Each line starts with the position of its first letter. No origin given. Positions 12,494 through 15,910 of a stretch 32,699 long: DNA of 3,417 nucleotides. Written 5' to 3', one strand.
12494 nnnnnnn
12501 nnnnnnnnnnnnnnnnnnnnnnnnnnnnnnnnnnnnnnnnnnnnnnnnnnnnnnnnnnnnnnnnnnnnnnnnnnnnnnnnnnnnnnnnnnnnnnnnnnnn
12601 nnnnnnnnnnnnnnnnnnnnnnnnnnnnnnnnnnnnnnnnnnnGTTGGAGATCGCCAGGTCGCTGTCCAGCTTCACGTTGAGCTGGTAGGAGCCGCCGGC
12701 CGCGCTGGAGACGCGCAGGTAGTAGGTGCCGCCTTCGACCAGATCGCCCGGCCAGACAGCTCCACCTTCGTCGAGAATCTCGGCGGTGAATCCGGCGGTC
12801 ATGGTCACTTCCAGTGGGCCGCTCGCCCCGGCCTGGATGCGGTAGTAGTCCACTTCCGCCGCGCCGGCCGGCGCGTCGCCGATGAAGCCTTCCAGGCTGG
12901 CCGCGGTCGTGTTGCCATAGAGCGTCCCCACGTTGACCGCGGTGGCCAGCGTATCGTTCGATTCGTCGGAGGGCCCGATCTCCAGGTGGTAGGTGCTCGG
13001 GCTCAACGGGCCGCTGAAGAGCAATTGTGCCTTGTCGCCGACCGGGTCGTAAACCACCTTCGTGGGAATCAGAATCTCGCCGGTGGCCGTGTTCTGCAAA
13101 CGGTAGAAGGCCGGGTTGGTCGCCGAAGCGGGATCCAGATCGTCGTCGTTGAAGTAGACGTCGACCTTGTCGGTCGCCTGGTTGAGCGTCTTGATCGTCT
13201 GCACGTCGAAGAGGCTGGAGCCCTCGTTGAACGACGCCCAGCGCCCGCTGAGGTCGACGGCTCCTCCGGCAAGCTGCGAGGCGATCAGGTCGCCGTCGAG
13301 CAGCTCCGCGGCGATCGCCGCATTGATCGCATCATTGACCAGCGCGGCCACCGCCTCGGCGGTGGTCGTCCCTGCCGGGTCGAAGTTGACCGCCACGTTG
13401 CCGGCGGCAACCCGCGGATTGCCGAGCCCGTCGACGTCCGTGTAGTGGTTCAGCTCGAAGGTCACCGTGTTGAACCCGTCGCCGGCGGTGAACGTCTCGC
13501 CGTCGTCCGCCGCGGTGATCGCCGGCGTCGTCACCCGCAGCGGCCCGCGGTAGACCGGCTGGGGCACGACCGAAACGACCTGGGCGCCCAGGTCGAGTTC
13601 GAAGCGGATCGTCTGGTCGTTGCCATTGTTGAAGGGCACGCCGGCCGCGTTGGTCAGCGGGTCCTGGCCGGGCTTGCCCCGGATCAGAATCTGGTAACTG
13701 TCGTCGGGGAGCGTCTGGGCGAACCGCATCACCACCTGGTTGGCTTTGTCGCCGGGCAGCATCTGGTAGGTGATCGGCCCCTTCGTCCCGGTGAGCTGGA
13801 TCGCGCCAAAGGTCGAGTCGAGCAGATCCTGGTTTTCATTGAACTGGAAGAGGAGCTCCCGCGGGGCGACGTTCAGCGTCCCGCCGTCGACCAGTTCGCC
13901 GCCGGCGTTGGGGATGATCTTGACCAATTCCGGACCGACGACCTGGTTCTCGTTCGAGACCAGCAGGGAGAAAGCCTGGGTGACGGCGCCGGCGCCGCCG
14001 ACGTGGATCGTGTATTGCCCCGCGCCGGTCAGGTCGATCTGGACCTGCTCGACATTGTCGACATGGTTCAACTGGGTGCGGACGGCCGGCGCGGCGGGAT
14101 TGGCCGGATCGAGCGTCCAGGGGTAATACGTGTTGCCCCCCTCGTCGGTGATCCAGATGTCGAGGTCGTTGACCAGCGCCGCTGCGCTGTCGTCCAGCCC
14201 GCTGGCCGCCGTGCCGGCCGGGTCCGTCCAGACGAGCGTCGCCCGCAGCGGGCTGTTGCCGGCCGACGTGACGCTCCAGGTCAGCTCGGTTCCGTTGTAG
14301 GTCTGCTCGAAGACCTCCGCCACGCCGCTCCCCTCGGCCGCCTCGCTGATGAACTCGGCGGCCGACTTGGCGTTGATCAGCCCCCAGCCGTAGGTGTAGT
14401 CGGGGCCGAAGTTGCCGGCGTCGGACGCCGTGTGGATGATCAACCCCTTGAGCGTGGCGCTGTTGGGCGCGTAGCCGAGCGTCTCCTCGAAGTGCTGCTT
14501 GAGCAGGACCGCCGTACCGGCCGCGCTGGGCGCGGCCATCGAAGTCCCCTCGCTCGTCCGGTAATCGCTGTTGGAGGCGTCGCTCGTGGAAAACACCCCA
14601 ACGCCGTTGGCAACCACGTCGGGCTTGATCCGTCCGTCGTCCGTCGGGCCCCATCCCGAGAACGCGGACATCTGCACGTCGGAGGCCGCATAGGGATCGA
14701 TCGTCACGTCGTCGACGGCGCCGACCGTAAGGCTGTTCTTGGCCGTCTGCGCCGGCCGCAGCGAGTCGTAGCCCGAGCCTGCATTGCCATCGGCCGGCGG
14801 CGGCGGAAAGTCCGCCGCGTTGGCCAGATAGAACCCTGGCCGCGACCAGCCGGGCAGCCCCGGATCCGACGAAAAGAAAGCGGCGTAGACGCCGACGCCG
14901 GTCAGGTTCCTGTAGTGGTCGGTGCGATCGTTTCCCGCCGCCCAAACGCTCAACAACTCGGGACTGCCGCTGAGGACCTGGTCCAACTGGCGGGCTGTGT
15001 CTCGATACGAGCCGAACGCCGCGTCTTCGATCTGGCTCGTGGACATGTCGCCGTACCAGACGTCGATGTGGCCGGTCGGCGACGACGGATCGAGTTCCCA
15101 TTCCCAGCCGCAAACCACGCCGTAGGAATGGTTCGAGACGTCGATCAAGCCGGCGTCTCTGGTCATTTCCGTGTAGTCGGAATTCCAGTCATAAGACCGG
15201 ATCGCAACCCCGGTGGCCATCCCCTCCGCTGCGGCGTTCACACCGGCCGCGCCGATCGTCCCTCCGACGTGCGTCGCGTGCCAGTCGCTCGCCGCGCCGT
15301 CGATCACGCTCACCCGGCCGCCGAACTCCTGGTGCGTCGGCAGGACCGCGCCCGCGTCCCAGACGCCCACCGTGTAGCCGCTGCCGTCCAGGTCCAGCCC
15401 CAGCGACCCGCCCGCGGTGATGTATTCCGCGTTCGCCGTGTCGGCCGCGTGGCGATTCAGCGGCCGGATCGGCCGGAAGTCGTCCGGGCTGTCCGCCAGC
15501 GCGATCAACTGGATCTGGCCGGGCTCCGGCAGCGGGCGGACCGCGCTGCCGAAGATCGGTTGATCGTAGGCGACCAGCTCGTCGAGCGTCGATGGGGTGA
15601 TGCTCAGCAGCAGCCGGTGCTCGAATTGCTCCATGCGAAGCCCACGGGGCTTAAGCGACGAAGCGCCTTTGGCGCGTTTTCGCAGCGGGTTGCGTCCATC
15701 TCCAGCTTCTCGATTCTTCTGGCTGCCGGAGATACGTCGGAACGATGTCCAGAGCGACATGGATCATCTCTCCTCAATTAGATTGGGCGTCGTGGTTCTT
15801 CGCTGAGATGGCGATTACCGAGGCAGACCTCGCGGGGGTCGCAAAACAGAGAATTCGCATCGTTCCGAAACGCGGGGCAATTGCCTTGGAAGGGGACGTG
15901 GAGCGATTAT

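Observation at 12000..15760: Two unrelated protease catalytic domains (subtilisin-like S8 and metzincin) in one giant GEVED-repeat polypeptide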

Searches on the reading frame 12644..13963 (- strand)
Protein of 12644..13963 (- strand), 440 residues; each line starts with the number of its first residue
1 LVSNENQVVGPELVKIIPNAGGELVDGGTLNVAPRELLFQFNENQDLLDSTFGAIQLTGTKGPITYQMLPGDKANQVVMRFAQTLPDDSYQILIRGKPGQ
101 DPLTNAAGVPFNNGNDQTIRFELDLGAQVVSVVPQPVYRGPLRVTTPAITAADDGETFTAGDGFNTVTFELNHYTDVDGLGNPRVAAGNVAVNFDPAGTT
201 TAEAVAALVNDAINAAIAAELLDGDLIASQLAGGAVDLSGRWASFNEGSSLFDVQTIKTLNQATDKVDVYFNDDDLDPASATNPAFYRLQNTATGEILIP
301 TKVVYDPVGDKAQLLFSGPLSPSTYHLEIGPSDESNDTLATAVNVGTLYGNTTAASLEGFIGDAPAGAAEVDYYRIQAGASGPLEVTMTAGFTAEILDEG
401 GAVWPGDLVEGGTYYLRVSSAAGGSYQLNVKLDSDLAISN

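Call 9: search_protein_families(library=pfam, proteins=[window:12644-13963:-], max_evalue=10)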
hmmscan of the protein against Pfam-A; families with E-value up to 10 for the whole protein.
window:12644-13963:- (440 aa): 1 family
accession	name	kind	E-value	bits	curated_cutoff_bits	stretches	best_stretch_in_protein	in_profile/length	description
PF04151.21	PPC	-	0.17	13.2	25.9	0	409-420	59-70/70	Bacterial pre-peptidase C-terminal domain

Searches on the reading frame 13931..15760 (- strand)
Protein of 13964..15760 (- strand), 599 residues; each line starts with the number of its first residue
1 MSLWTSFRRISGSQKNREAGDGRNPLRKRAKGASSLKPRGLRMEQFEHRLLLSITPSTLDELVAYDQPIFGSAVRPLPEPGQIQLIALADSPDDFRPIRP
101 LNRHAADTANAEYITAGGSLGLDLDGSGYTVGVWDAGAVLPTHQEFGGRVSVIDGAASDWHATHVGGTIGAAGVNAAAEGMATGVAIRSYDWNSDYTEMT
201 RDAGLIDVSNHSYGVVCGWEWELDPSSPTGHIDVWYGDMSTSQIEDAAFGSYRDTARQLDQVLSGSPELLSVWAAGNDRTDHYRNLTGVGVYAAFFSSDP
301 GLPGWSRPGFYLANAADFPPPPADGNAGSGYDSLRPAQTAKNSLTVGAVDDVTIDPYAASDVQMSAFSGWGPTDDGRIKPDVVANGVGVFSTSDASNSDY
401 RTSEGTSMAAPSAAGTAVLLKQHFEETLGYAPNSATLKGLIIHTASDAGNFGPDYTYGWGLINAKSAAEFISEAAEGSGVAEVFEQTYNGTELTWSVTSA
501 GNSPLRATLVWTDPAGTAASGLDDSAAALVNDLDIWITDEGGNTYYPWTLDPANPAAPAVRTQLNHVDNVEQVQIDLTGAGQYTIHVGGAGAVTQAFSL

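Call 9: search_protein_families(library=pfam, proteins=[window:13964-15634:-], max_evalue=10)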
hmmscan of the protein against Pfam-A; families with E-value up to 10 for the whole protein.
window:13964-15634:- (557 aa): 1 family
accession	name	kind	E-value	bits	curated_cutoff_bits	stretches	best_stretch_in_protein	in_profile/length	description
PF00082.27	Peptidase_S8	-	2.9e-34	119.1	21.8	1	114-418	51-288/288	Subtilase family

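Call 17: search_solved_structures(query=window:13964-15760:-, max_evalue=0.00001, show_alignments=2)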
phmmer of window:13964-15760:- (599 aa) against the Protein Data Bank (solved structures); distinct sequences matched with E-value up to 0.00001: 33.
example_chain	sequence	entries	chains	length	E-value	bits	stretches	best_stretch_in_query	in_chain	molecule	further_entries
5fax_A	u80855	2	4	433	9.8e-27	97.1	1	323-589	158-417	Subtilase SubHal from Bacillus halmapalus | Enzyme subtilase SubHal from Bacillus halmapalus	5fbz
1wmd_A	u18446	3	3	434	4.9e-26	94.8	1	323-589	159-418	protease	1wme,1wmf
5xya_A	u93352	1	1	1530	4.9e-11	45.3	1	358-434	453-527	Chemokine protease C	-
5xyr_A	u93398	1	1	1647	5.3e-11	45.2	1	358-434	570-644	Chemokine protease C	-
7edd_A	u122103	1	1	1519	6.6e-11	44.9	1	358-434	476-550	C5a peptidase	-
3eif_A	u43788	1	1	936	7.9e-11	44.6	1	335-427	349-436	C5a peptidase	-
7yzx_A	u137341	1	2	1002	8.6e-11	44.5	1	335-427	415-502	C5a peptidase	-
5xxz_A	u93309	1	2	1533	1.3e-10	43.9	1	358-434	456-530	Chemokine protease C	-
31mr_B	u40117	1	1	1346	1.3e-10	43.9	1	358-434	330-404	Cell envelope proteinase A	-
6vjb_A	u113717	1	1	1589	1.6e-10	43.6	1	358-434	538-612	Putative cell envelope proteinase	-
7bj3_A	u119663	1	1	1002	2.2e-10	43.1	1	335-427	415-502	C5a peptidase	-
1xf1_A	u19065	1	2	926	1.8e-09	40.1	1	356-427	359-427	C5a peptidase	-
8bty_A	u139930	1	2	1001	1.9e-09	40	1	356-427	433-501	C5a peptidase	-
2z2x_A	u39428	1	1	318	1.7e-06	30.2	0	378-468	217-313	Tk-subtilisin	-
9t7m_E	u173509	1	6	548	1.8e-06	30.2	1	350-466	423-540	Subtilisin-like serine germination related protease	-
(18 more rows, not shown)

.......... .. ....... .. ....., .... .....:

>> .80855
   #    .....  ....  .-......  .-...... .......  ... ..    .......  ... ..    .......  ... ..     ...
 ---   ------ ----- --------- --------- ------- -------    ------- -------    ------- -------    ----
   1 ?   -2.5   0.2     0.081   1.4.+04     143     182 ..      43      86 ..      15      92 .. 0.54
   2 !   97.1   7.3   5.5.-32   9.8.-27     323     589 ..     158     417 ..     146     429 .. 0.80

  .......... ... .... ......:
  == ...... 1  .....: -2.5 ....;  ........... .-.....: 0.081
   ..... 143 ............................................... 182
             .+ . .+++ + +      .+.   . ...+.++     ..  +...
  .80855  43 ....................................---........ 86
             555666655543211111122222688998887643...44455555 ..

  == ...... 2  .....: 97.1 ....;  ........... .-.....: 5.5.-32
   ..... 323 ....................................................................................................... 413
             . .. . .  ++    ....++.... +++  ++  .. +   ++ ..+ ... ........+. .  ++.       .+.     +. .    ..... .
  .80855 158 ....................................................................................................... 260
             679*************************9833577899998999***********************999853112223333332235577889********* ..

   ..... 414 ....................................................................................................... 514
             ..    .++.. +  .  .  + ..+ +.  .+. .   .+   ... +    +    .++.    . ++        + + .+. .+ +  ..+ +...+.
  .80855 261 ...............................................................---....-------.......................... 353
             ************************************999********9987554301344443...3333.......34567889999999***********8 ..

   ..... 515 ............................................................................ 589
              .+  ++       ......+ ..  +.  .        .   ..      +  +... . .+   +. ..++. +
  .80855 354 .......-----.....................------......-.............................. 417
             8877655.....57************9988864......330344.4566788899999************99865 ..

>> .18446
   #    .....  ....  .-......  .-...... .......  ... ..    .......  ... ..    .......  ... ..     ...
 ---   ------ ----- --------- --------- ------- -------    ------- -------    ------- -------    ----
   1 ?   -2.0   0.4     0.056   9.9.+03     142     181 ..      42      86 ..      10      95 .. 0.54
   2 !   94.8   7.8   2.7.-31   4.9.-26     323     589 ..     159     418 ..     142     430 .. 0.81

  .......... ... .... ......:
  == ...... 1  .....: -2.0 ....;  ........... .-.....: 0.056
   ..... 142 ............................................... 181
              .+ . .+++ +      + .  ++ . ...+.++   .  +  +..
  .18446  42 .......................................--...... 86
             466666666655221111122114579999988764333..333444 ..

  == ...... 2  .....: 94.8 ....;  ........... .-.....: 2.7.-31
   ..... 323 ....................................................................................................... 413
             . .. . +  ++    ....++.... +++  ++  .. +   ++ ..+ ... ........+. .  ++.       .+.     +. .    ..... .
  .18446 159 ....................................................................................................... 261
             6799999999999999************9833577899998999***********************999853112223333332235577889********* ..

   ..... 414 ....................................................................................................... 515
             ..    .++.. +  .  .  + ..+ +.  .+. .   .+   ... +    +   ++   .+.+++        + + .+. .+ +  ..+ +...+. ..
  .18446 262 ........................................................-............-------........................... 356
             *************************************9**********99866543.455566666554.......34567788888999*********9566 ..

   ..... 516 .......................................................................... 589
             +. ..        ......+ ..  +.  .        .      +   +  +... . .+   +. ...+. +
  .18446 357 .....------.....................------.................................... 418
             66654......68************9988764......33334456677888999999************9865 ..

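Call 83: predict_structure(alignment_id=A4)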
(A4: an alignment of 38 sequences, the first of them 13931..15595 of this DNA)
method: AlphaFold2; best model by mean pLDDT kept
length: 555 residues; sequences in the alignment: 38
mean_pLDDT: 89.3   pTM: 0.90
mean pLDDT of the five models: 89.3, 86.6, 86.5, 86.0, 82.9
residues with pLDDT >= 90: 384; 70-90: 136; 50-70: 14; < 50: 21
segments of 3 or more residues with pLDDT < 50: 1-12, 46-49, 551-555
pLDDT, mean of each block of 10 residues (from residue 1): 32 56 81 78 55 87 92 97 95 95 92 95 94 92 95 88 86 88 90 93 96 95 86 92 92 93 90 88 95 89 89 89 96 91 91 91 98 97 98 92 96 96 92 95 91 97 91 95 98 96 96 96 95 88 89 34
secondary structure, 60 per line:
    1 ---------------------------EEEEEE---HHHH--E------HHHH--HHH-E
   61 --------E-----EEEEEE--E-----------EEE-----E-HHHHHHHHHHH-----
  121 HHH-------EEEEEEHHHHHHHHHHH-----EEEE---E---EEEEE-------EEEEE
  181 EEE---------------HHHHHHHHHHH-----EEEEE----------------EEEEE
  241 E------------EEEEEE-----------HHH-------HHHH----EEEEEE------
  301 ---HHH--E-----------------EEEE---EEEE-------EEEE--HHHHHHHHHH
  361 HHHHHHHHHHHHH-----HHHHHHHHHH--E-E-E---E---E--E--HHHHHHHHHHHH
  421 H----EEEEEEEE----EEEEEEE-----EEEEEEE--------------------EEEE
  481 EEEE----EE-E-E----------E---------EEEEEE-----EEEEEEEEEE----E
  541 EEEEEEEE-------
elements in order: E28-33 H37-40 H50-53 E75-80 E95-97 H105-115 E131-136 H137-147 E153-156 E164-168 E176-183 H199-209 E215-219 E236-241 E254-259 H281-284 E289-294 E327-330 E334-337 E345-348 H351-373 H379-388 H409-421 E426-433 E438-444 E450-456 E477-484 E515-520 E526-535 E540-548

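Call 85: fold_search(model_id=the predicted structure, library=pdb)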
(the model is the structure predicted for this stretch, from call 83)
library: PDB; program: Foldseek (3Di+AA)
matches with E <= 10: 1695; with E <= 0.001: 307
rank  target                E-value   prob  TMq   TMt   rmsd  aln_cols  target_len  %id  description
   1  5fax_A                8.5e-30  1.00  0.60  0.76   4.8       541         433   23  Structure of subtilase SubHal from Bacillus halmapalus (released 2016-05-18)
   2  1wmd                  3.7e-29  1.00  0.61  0.76   4.6       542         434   23  Crystal Structure of alkaline serine protease KP-43 from Bacillus sp. KSM-KP43 (1.30 angstrom, 100 K) (released 2004-09-14)
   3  3afg_B                6.5e-24  1.00  0.48  0.52   7.6       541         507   20  Crystal structure of ProN-Tk-SP from Thermococcus kodakaraensis (released 2010-08-04)
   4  9ues_B                1.3e-23  1.00  0.49  0.64   7.4       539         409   20  Crystal structure of an inactive TKSP mutant in complex with the TKS propeptide (released 2026-02-18)
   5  3afg_A                4.1e-23  1.00  0.50  0.54   6.5       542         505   20  Crystal structure of ProN-Tk-SP from Thermococcus kodakaraensis (released 2010-08-04)
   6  8jmw_A                2.3e-18  1.00  0.44  0.47  10.0       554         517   17  Fibril form of serine peptidase Vpr (released 2023-12-06)
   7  5xya                  3.8e-15  1.00  0.40  0.18  12.2       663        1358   15  Crystal structure of a serine protease from Streptococcus species (released 2018-08-08)
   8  6vjb                  4.3e-15  1.00  0.37  0.18  14.3       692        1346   14  Crystal structure of a catalytically inactive CXC Chemokine-degrading protease SpyCEP from Streptococcus pyogenes (released 2020-04-15)
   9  9csd_A                5.2e-15  1.00  0.43  0.33  10.1       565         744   15  The Ectodomains of SPRING and S1P with the inhibitor PF-429242 (released 2025-04-23)
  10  7edd                  8.8e-15  1.00  0.41  0.18  16.3       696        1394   16  Crystal structure of a serine protease from Streptococcus pyogenes (released 2021-05-12)
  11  8uw8_A                1.0e-14  1.00  0.44  0.34   9.4       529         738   16  Site-one protease and SPRING (released 2024-07-10)
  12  7lcu                  1.6e-14  1.00  0.38  0.44  12.6       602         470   13  X-ray structure of Furin bound to BOS-318, a small molecule inhibitor (released 2022-01-12)
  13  2id4_B                2.0e-14  1.00  0.38  0.43  12.1       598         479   14  The 1.9 A structure of Kex2 in complex with an Ac-R-E-R-K-chloromethyl ketone inhibitor. (released 2007-05-01)
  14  1p8j_H                4.6e-14  1.00  0.40  0.47  11.2       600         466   13  CRYSTAL STRUCTURE OF THE PROPROTEIN CONVERTASE FURIN (released 2003-07-08)
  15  5jxi                  4.6e-14  1.00  0.38  0.43  12.8       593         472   13  Structure of the unliganded form of the proprotein convertase furin in presence of EDTA. (released 2016-10-05)
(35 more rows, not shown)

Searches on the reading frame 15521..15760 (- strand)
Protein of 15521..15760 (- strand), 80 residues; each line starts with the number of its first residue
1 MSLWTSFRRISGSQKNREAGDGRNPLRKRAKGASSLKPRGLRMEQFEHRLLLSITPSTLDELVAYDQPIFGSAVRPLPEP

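Call 23: search_protein_families(library=pfam, proteins=[window:15521-15760:-], max_evalue=1)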
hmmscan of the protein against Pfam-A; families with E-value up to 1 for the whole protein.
window:15521-15760:- (80 aa): 0 families
